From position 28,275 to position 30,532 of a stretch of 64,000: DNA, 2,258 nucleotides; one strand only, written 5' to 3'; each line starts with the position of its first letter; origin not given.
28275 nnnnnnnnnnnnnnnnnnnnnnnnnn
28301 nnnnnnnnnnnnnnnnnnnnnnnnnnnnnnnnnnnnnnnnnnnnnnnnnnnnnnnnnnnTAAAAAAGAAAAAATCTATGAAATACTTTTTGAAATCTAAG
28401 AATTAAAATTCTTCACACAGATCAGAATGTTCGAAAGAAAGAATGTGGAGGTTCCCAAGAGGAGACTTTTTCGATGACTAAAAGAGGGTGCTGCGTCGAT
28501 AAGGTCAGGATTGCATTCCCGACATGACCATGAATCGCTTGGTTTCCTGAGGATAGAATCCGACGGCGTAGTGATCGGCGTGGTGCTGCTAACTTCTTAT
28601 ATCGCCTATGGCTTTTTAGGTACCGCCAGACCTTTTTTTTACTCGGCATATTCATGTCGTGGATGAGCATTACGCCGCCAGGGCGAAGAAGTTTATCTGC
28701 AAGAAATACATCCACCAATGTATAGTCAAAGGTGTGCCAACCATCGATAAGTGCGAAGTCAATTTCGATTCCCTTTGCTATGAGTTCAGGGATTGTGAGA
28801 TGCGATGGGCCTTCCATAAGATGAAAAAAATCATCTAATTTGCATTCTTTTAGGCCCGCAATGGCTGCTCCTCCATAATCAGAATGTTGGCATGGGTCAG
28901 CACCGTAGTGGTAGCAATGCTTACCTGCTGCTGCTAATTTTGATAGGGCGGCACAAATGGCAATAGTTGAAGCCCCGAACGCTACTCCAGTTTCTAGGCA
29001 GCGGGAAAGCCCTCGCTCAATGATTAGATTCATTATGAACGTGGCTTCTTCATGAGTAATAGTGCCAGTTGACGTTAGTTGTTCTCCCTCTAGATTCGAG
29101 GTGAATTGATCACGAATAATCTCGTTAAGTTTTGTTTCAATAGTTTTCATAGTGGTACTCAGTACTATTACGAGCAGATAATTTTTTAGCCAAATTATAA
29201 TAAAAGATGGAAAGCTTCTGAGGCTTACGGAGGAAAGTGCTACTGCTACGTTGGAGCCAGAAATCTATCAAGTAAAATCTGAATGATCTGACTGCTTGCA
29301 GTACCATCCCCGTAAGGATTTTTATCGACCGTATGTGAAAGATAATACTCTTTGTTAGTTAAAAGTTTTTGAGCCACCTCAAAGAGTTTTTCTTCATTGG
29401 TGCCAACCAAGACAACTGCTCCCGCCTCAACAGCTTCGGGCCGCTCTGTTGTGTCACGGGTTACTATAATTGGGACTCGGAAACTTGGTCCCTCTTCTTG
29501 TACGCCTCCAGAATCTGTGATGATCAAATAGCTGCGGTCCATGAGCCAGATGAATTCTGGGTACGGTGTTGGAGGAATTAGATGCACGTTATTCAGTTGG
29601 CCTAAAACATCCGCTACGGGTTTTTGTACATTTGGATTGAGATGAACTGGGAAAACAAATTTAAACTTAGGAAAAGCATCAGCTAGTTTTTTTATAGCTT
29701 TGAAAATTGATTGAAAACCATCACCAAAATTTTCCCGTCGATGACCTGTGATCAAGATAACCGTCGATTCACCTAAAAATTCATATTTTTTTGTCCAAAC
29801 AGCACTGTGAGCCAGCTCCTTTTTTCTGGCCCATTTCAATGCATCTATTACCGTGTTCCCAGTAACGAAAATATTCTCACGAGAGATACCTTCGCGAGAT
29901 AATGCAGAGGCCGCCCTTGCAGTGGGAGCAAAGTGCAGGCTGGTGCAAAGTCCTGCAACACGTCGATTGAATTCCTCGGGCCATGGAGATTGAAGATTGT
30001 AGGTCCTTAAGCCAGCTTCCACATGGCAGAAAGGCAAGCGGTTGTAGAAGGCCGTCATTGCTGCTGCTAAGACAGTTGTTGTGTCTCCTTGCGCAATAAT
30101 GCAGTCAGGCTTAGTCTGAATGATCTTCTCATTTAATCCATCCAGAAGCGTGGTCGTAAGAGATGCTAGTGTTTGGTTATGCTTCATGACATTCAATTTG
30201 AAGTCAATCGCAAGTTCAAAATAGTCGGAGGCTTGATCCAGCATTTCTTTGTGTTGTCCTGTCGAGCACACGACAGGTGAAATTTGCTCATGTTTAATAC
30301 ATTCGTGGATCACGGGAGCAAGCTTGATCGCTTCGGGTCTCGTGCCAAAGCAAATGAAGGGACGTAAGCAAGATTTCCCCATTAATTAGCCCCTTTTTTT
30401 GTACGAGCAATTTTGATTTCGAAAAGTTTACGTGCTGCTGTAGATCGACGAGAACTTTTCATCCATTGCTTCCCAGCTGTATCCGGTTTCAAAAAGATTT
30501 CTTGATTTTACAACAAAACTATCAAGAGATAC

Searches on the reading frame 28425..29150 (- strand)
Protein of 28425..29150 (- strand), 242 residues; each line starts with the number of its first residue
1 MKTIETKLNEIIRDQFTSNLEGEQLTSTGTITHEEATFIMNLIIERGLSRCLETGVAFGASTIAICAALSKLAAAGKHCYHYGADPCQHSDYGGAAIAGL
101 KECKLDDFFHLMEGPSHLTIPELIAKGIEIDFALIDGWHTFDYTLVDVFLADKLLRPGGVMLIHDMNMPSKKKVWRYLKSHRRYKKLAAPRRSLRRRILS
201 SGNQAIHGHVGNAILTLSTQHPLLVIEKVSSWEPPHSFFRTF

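Call 84: search_protein_families(library=pfam, proteins=[window:28425-29150:-], max_evalue=0.00001)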
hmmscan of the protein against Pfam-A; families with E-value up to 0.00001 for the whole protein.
window:28425-29150:- (242 aa): 1 family
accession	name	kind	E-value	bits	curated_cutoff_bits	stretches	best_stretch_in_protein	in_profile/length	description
PF13578.12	Methyltransf_24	-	1.6e-15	58.3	26.3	1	52-165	1-104/105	Methyltransferase domain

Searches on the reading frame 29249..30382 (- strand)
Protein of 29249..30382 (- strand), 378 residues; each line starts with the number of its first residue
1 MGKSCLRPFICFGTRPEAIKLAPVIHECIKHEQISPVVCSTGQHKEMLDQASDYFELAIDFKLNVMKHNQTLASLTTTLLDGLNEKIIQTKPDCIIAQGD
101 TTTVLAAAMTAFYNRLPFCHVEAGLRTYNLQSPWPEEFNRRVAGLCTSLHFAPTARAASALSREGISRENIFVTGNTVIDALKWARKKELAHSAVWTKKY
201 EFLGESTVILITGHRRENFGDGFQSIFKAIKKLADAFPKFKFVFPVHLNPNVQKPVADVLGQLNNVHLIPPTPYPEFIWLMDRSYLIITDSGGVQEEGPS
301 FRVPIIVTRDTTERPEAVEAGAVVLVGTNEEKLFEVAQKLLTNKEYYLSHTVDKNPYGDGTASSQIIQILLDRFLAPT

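Call 84: search_protein_families(library=pfam, proteins=[window:29249-30382:-], max_evalue=0.00001)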
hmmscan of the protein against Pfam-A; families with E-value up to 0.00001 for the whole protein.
window:29249-30382:- (378 aa): 1 family
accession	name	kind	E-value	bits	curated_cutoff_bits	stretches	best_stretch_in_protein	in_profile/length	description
PF02350.25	Epimerase_2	-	1.7e-109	366.3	30.6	1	27-370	2-346/347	UDP-N-acetylglucosamine 2-epimerase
